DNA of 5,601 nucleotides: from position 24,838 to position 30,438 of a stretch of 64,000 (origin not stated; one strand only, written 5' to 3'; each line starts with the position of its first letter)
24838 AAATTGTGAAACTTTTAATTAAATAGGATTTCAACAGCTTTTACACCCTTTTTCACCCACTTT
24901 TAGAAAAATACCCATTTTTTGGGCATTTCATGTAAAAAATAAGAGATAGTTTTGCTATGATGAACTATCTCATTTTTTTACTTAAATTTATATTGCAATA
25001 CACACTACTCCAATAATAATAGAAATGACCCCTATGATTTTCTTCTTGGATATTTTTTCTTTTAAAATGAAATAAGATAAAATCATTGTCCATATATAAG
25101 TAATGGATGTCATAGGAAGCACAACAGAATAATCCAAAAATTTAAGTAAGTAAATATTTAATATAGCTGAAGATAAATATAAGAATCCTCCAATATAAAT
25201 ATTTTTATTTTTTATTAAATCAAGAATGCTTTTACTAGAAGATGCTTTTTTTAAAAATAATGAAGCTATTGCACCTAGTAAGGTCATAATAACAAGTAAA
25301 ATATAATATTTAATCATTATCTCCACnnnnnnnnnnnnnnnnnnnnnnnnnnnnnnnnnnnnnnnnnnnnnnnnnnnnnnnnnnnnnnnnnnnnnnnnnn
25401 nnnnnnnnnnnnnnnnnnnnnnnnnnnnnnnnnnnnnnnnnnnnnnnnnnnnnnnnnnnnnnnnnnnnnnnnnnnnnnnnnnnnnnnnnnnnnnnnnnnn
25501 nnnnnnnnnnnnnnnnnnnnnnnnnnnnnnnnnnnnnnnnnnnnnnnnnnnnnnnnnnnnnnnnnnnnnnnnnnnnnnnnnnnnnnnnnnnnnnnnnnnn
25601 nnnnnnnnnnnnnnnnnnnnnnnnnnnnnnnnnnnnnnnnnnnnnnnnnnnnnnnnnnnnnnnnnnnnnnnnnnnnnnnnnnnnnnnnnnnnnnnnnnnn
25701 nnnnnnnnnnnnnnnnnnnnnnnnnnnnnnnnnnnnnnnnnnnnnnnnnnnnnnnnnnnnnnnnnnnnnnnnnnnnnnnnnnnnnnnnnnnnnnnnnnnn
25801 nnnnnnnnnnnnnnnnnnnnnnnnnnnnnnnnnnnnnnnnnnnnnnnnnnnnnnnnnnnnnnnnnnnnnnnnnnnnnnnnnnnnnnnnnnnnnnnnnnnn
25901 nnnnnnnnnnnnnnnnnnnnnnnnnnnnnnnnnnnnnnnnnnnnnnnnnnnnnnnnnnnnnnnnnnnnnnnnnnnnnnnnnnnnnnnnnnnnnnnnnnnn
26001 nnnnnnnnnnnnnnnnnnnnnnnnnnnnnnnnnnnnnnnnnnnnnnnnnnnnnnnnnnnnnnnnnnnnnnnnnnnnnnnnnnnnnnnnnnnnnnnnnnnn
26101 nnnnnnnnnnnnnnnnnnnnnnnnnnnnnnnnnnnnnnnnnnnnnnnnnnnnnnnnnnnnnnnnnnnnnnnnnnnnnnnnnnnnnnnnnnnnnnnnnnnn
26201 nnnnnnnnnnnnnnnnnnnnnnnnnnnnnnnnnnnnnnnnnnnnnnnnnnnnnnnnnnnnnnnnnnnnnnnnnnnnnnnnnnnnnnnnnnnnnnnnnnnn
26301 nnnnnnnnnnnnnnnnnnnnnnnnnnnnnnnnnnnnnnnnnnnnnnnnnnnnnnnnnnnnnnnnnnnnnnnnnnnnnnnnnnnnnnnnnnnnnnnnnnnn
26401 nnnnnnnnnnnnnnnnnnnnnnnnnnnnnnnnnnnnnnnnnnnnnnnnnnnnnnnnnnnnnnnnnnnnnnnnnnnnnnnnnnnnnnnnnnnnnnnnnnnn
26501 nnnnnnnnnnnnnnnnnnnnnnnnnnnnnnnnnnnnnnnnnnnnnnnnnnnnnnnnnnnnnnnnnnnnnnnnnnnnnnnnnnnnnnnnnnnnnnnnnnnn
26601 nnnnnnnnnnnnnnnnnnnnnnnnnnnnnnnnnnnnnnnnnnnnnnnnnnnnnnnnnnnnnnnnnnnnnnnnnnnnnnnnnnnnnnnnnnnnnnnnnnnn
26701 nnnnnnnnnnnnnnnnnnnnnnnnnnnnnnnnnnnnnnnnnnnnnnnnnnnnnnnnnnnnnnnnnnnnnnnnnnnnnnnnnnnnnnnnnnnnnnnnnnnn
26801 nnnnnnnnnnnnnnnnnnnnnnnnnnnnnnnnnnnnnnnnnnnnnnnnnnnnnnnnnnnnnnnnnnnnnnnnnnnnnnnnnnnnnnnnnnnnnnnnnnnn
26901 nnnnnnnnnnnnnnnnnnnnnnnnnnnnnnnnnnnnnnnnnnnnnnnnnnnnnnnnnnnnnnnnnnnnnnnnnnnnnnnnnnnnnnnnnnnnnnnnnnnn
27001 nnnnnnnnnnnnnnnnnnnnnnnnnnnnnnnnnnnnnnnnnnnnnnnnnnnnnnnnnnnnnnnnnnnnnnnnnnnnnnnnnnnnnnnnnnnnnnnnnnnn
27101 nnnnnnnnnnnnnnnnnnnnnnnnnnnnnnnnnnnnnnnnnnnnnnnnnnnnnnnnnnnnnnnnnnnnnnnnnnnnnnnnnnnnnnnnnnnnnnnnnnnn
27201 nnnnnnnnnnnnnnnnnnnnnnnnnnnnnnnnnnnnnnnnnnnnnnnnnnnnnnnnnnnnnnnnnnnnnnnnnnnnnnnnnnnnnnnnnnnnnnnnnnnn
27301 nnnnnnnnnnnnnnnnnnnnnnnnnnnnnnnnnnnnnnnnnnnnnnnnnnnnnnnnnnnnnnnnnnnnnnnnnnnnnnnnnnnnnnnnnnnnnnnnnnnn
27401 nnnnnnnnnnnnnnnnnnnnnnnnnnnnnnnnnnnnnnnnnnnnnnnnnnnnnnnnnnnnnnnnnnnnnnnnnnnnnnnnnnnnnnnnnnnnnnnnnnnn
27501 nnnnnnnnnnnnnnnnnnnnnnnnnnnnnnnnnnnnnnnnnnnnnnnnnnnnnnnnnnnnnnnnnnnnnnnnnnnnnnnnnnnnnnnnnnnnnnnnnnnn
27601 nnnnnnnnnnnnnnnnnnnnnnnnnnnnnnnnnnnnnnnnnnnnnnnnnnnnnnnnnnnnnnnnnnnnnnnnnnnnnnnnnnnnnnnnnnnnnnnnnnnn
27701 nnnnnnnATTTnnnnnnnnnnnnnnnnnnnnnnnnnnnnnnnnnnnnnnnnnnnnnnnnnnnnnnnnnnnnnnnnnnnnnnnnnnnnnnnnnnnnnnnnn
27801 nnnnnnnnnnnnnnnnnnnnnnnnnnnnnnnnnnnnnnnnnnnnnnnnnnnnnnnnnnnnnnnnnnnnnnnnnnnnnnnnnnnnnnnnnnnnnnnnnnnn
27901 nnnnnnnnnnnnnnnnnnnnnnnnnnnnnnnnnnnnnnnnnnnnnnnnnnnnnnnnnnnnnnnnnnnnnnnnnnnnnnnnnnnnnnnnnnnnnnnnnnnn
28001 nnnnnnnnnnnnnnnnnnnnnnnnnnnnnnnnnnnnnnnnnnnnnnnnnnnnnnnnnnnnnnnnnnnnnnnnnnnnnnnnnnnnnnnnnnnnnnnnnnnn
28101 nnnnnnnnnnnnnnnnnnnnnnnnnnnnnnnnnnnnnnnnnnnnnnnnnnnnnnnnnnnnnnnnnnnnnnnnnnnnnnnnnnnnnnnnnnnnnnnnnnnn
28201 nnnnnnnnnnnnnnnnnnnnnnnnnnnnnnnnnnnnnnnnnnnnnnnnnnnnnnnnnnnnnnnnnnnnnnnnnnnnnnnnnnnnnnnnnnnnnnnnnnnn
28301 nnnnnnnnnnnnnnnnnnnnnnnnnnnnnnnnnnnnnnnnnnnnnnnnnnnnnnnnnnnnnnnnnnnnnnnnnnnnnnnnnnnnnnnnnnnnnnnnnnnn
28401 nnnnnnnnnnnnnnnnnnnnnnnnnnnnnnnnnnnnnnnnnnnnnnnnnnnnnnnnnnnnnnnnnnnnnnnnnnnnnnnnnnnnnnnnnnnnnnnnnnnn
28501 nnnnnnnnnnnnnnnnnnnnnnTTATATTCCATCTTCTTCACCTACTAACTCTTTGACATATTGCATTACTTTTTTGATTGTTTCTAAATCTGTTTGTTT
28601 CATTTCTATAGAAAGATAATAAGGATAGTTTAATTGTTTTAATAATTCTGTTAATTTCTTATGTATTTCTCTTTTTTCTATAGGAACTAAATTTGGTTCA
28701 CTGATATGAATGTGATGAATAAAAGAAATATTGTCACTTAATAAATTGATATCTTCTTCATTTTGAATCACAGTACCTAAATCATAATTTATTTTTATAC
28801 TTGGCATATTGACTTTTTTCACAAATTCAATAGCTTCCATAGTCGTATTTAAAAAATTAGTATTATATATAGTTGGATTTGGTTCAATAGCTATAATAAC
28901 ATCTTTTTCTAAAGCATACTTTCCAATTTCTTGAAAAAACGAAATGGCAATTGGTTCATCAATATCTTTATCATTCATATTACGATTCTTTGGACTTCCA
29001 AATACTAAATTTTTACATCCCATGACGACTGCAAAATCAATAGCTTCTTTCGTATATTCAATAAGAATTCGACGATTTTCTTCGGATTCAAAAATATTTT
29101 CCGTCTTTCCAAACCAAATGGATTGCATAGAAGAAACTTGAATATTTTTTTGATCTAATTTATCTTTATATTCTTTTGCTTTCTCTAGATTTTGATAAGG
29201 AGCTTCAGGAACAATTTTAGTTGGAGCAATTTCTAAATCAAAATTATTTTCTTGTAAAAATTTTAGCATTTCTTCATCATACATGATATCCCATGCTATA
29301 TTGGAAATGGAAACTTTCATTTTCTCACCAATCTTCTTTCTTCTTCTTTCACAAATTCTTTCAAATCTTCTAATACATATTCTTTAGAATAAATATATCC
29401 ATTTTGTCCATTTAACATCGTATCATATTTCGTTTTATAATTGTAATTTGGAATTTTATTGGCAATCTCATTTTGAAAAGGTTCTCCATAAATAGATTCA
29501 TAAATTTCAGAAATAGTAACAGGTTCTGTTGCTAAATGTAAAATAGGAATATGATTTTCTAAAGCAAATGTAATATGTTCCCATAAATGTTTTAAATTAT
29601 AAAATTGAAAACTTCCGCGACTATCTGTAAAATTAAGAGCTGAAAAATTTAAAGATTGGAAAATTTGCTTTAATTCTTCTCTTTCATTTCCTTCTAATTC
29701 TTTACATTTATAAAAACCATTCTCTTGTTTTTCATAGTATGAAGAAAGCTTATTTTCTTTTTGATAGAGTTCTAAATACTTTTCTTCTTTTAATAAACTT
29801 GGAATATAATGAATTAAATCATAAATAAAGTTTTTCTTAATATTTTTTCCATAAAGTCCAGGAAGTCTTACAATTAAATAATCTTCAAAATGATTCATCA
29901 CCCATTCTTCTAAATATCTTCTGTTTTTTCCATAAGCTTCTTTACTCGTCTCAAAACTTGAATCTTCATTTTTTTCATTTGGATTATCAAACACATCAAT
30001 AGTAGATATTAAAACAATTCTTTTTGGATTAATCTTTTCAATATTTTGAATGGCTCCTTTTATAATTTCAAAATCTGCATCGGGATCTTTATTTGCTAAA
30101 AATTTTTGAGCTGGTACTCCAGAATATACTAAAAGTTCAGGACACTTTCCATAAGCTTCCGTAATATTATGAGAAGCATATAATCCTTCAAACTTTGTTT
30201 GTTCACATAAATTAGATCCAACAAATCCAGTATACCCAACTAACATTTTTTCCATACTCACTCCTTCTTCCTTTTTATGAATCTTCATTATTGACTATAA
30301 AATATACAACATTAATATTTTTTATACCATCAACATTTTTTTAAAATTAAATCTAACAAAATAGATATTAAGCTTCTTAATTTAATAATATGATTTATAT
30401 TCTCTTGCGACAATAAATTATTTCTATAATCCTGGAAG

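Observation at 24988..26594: Phase-variable (currently OFF) lipid-carrier glycosyltransferase with an ArnE/ArnF-like flippase pair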

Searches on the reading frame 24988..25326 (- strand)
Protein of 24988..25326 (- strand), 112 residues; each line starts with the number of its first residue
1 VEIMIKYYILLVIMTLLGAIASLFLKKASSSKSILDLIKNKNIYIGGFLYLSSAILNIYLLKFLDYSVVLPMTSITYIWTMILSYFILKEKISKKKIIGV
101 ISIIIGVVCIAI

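Call 3: search_protein_families(library=pfam, proteins=[window:24988-25326:-], max_evalue=0.01)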
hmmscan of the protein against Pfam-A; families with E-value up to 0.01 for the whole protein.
window:24988-25326:- (112 aa): 3 families
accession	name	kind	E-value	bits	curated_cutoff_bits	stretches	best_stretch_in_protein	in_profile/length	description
PF00892.27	EamA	-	8.5e-11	42.7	28.2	1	10-111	33-134/135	EamA-like transporter family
PF10639.15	TMEM234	-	0.00013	22.5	30.1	1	32-109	33-111/113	Putative transmembrane family 234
PF05653.20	Mg_trans_NIPA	-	0.0028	17.3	26.2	0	62-111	71-120/295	Magnesium transporter NIPA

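Call 5: search_protein_families(library=ncbifam, proteins=[window:24988-25326:-], max_evalue=0.01)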
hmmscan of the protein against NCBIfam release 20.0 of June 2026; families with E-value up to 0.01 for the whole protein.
window:24988-25326:- (112 aa): 4 families
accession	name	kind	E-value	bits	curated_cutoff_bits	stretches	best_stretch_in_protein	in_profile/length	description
NF011625.2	PRK15051.1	equivalog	1.6e-07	31.5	92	1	8-110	3-107/111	4-amino-4-deoxy-L-arabinose-phosphoundecaprenol flippase subunit ArnE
TIGR03340.1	phn_DUF6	hypoth_equivalog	2.3e-07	30.8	288.15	1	20-109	189-280/281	phosphonate utilization associated putative membrane protein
NF002816.2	PRK02971.1-2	equivalog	0.00068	20.1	99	1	26-111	30-117/120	4-amino-4-deoxy-L-arabinose-phosphoundecaprenol flippase subunit ArnF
NF051482.1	EbrB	exception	0.0084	16.8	160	0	52-110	42-101/105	SMR family multidrug efflux transporter EbrB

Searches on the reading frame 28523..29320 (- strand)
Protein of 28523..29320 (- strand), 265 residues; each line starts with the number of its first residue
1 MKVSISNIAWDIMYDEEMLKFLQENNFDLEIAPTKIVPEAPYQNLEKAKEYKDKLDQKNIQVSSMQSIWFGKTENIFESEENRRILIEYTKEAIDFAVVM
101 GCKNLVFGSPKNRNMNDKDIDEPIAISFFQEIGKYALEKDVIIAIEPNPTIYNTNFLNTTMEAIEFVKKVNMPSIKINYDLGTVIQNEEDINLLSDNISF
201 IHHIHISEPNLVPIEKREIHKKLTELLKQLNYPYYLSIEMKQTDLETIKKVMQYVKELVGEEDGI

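Call 3: search_protein_families(library=pfam, proteins=[window:28523-29320:-], max_evalue=0.01)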
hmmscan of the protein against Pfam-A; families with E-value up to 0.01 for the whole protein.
window:28523-29320:- (265 aa): 2 families
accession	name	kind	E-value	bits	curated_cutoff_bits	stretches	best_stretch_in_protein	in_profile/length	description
PF01261.30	AP_endonuc_2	-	4.9e-19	69.4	31.1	1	46-256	28-247/249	Xylose isomerase-like TIM barrel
PF10566.15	Glyco_hydro_97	-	1.4e-06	28.4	32.5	1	59-179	4-129/275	Glycoside hydrolase 97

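Call 5: search_protein_families(library=ncbifam, proteins=[window:28523-29320:-], max_evalue=0.01)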
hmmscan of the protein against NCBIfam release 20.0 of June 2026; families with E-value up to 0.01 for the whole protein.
window:28523-29320:- (265 aa): 8 families
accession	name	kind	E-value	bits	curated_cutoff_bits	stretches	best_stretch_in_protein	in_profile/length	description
NF041099.2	keto_glucon_epim_IolO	equivalog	1.1e-14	54.5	300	1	78-258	83-267/269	5-keto-L-gluconate epimerase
NF051856.1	PsicseEpim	equivalog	6.7e-10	39.2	300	1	26-238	29-243/287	D-psicose 3-epimerase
TIGR03234.1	OH-pyruv-isom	equivalog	3.2e-07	29.9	353.45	1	88-242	84-242/254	hydroxypyruvate isomerase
NF043033.1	OxoTetrIsom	equivalog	5.6e-07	29.6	325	1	90-241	87-238/251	2-oxo-tetronate isomerase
NF009688.0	PRK13209.1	subfamily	5.4e-06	25.6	317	1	48-249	59-263/286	L-ribulose-5-phosphate 3-epimerase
NF009689.0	PRK13210.1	subfamily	0.00033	19.9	200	1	88-244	95-260/286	L-ribulose-5-phosphate 3-epimerase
TIGR00542.1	hxl6Piso_put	equivalog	0.004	16.5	272.15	1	127-246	133-255/279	L-ribulose-5-phosphate 3-epimerase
NF007444.0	PRK09997.1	equivalog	0.0077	15.7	465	0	132-241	129-242/258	hydroxypyruvate isomerase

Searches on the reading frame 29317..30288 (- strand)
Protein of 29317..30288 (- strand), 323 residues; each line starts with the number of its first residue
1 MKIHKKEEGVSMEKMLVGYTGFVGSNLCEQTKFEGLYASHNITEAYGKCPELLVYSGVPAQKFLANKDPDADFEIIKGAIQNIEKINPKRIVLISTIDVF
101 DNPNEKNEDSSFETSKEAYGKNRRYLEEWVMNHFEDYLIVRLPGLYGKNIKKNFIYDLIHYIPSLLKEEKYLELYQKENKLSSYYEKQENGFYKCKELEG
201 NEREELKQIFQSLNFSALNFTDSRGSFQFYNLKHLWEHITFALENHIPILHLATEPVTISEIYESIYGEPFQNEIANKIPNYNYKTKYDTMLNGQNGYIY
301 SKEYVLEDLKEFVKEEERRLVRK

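Call 3: search_protein_families(library=pfam, proteins=[window:29317-30288:-], max_evalue=0.01)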
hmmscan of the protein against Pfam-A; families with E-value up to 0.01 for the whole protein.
window:29317-30288:- (323 aa): 3 families
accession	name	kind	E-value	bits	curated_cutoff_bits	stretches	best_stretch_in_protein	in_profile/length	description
PF01370.27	Epimerase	-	1.4e-07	31.6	20.9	1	80-159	99-186/240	NAD dependent epimerase/dehydratase family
PF04321.23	RmlD_sub_bind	-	1e-06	28.5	27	1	49-159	51-164/287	RmlD substrate binding domain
PF13460.12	NAD_binding_10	-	2e-05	25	27.2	1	68-149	70-150/184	NAD(P)H-binding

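Call 5: search_protein_families(library=ncbifam, proteins=[window:29317-30288:-], max_evalue=0.01)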
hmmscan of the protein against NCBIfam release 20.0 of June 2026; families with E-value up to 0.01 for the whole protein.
window:29317-30288:- (323 aa): 1 family
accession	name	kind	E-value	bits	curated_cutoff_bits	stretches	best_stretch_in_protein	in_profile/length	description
TIGR01214.1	rmlD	equivalog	4.4e-05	22.7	224.05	1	63-159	64-164/285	dTDP-4-dehydrorhamnose reductase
